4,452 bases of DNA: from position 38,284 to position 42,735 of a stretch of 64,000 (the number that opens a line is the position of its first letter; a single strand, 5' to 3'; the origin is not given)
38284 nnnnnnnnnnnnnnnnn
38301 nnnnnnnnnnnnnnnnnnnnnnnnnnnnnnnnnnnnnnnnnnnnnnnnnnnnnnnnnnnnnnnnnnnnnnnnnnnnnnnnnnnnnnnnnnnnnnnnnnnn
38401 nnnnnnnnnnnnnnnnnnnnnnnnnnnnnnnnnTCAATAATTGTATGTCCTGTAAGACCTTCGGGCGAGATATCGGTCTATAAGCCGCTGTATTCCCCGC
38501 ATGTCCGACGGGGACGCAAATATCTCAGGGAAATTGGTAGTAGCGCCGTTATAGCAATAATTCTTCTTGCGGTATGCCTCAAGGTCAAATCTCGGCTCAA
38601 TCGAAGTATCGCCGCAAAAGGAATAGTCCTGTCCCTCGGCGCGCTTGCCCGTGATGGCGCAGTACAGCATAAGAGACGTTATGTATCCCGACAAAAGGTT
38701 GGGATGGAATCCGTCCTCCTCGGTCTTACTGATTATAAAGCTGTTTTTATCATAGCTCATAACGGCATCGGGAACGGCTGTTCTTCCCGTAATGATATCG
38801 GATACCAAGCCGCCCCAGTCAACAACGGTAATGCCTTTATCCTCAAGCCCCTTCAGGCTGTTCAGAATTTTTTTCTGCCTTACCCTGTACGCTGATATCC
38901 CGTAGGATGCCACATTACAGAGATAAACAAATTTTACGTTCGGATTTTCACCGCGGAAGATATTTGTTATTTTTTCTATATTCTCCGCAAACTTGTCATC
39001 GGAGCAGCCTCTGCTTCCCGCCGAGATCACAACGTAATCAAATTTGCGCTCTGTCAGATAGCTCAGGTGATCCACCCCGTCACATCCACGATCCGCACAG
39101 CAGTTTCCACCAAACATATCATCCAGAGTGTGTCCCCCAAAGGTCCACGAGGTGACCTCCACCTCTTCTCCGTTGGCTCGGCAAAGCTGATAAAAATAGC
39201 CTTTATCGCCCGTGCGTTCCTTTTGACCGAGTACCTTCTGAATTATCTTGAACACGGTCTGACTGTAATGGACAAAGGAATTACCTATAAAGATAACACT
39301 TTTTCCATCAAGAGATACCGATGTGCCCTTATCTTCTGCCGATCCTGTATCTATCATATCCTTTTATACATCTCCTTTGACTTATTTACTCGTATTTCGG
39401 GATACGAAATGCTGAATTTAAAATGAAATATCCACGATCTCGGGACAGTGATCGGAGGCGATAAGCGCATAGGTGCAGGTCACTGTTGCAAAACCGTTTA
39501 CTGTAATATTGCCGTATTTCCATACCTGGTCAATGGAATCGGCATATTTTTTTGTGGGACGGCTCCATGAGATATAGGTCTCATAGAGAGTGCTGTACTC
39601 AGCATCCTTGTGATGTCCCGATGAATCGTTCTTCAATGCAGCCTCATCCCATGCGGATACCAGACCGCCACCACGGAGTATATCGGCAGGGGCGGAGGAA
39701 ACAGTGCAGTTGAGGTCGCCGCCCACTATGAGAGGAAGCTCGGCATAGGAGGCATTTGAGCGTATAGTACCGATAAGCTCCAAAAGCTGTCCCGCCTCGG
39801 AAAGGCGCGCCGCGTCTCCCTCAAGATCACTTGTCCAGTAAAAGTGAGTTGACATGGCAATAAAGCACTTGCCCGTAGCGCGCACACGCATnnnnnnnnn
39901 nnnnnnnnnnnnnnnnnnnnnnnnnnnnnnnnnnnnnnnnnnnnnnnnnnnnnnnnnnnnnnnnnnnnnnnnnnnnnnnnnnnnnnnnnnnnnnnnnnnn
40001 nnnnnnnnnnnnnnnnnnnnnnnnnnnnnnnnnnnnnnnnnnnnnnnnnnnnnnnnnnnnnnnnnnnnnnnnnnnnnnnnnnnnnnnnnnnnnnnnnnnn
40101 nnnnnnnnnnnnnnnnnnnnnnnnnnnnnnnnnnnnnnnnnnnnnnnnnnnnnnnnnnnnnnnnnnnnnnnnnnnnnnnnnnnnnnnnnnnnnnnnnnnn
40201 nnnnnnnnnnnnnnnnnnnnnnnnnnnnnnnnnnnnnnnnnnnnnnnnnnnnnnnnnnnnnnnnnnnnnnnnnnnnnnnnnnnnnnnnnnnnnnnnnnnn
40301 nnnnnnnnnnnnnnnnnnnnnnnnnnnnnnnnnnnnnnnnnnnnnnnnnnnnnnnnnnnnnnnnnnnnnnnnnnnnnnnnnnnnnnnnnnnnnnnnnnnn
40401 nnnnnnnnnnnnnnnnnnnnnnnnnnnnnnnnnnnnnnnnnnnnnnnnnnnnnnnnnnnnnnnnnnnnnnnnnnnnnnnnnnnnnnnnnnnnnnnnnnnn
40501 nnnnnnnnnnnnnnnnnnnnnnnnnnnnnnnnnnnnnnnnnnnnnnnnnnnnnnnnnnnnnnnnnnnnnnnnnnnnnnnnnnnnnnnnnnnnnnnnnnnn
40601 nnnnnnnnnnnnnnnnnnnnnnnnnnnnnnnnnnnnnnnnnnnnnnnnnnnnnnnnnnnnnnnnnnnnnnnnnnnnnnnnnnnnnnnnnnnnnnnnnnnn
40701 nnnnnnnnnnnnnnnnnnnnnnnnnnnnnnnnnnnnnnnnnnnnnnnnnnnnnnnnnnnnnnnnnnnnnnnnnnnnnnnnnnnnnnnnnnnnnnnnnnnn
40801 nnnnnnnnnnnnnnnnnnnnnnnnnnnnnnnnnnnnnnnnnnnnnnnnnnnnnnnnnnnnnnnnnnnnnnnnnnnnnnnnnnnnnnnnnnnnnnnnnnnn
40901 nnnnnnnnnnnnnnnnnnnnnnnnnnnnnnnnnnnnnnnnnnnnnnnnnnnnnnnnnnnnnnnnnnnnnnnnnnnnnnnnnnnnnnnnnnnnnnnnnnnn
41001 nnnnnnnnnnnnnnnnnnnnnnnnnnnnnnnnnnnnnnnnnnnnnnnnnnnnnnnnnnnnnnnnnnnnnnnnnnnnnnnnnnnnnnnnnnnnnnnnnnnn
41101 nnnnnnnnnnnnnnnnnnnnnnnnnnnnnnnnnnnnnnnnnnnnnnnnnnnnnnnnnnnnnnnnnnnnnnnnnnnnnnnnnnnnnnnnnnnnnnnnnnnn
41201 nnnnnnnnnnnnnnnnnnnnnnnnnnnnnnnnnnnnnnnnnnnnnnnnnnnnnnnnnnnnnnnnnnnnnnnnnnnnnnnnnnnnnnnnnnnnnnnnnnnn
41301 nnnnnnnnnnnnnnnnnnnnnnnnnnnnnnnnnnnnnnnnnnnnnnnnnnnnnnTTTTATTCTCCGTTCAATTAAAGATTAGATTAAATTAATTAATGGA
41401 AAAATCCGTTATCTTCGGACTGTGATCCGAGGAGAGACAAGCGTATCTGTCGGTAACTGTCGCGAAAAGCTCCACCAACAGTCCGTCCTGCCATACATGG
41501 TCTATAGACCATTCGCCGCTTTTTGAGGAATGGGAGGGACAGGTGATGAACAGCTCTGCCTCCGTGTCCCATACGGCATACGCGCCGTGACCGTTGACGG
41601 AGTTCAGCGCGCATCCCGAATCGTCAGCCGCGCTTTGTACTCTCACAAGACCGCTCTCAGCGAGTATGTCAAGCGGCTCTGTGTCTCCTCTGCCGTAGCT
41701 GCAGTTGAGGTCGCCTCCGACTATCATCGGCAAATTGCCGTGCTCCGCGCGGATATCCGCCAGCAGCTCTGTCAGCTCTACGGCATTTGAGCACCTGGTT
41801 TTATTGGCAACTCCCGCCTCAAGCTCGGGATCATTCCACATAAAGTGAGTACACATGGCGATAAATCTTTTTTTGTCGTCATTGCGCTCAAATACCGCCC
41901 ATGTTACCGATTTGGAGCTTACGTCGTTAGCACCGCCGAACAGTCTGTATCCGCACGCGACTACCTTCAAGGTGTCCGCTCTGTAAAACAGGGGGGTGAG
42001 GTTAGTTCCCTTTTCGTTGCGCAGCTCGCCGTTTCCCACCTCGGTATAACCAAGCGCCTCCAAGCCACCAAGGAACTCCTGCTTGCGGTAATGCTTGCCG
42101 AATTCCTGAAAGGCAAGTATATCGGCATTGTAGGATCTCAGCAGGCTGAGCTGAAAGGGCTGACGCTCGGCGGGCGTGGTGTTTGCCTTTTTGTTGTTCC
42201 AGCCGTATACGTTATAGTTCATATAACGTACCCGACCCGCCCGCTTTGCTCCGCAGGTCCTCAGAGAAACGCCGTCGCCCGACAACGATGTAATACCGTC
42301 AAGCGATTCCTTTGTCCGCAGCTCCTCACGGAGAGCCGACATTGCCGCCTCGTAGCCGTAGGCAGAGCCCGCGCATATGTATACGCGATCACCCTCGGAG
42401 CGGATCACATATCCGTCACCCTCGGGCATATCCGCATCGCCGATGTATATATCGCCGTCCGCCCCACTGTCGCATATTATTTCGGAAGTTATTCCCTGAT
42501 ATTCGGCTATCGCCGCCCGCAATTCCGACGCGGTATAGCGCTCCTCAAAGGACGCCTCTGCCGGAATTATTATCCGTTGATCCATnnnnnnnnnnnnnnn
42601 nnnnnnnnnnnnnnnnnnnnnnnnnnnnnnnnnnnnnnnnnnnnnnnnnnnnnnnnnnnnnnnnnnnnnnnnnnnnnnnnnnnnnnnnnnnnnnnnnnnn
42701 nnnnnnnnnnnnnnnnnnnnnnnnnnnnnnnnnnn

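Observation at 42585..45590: Within each cassette the anchored and free secreted proteins are paralogues that differ in their C-terminal ending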

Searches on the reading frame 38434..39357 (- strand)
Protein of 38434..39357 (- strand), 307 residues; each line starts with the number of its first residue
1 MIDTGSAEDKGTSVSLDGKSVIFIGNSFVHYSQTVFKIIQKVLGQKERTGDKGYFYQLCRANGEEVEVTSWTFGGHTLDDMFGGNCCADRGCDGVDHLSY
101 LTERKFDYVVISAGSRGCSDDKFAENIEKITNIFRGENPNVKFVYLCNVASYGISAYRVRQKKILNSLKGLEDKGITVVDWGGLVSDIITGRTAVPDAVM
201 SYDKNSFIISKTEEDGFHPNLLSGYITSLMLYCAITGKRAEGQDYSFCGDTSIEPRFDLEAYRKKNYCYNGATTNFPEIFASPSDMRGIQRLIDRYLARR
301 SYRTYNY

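Call 13: search_protein_families(library=pfam, proteins=[window:38434-39357:-], max_evalue=0.01)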
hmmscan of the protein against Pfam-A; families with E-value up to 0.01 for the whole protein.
window:38434-39357:- (307 aa): 1 family
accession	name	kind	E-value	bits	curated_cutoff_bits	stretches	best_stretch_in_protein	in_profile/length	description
PF16227.11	DUF4886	-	2e-05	24.2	26.7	1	99-246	76-223/242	Domain of unknown function (DUF4886)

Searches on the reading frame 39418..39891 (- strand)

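Call 88: search_protein_families(library=pfam, proteins=[window:39418-39891:-], max_evalue=0.1)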
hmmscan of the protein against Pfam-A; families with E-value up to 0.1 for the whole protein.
window:39418-39891:- (157 aa): 1 family
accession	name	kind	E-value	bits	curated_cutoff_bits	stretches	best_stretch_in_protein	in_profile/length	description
PF03372.29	Exo_endo_phos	-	0.00056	20.2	24.5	1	34-148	128-225/225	Endonuclease/Exonuclease/phosphatase family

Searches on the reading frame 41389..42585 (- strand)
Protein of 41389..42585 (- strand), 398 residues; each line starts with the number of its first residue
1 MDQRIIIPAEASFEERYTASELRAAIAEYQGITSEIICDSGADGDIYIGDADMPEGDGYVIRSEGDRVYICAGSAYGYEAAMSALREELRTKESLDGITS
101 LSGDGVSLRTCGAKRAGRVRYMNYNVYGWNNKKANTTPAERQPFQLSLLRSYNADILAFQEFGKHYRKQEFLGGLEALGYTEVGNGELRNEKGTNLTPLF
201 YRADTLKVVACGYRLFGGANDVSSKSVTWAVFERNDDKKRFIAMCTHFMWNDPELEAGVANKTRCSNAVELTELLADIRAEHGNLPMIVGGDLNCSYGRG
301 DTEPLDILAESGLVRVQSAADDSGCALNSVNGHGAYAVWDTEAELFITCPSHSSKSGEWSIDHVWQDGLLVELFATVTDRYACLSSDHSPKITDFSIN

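Call 12: search_protein_families(library=pfam, proteins=[window:41389-42585:-], max_evalue=0.01)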
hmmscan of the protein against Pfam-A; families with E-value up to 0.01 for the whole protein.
window:41389-42585:- (398 aa): 1 family
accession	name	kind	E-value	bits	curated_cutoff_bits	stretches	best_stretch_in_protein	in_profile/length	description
PF03372.29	Exo_endo_phos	-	1.6e-09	38.3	24.5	1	147-388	24-225/225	Endonuclease/Exonuclease/phosphatase family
